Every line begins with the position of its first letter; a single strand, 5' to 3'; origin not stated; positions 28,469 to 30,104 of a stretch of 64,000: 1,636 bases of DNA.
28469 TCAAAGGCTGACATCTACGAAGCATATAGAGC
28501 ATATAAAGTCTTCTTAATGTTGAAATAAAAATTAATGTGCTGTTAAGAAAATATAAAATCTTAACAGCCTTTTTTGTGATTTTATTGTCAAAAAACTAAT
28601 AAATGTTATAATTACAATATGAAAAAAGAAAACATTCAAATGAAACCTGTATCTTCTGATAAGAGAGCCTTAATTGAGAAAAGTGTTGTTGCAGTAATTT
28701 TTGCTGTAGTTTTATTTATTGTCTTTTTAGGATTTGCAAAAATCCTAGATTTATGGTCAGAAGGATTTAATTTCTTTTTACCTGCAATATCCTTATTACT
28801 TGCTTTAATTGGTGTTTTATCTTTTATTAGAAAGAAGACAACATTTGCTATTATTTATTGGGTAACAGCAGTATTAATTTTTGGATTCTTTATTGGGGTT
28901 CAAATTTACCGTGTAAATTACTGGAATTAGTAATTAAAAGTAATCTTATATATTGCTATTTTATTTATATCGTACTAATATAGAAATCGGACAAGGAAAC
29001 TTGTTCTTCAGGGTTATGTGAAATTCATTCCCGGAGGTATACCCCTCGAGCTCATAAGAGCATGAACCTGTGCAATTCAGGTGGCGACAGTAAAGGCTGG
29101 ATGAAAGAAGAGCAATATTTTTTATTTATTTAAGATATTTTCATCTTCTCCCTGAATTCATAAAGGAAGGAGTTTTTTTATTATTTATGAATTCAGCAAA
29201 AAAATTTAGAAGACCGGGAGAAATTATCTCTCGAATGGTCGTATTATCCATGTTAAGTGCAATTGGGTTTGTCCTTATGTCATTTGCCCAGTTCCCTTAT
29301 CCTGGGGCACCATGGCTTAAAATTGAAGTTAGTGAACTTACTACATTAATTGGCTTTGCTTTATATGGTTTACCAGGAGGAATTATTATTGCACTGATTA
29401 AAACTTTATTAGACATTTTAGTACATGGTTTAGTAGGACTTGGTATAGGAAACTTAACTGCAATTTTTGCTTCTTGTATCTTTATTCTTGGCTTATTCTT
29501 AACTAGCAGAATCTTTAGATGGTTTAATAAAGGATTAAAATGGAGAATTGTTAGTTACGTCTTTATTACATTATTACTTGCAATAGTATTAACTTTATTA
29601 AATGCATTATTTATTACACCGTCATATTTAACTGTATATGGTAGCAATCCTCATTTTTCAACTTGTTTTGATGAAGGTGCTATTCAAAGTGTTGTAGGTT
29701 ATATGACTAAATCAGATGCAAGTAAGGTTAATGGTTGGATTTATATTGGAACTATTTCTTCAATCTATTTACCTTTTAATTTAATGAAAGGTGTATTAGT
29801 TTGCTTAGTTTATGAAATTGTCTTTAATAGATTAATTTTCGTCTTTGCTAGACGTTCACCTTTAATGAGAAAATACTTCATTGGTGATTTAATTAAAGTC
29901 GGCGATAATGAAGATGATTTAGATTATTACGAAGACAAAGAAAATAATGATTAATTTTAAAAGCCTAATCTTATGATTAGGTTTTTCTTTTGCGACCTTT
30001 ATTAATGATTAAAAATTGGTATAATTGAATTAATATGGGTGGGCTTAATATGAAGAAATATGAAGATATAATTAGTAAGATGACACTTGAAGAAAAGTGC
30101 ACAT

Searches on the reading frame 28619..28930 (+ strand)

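Call 117: search_protein_families(library=pfam, proteins=[window:28619-28930:+], max_evalue=0.001)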
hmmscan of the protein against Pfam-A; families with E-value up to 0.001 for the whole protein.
window:28619-28930:+ (103 aa): 1 family
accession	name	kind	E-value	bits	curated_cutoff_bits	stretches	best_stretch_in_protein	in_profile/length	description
PF10958.13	DUF2759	-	7.1e-05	22.9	22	1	60-91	7-38/51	Protein of unknown function (DUF2759)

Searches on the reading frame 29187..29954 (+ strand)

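Call 117: search_protein_families(library=pfam, proteins=[window:29187-29954:+], max_evalue=0.001)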
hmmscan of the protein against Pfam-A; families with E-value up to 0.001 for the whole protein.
window:29187-29954:+ (255 aa): 1 family
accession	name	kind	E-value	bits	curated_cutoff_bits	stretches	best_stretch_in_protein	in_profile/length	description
PF12822.12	ECF_trnsprt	-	5.4e-17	62.8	30.7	1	16-212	2-168/169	ECF transporter, substrate-specific component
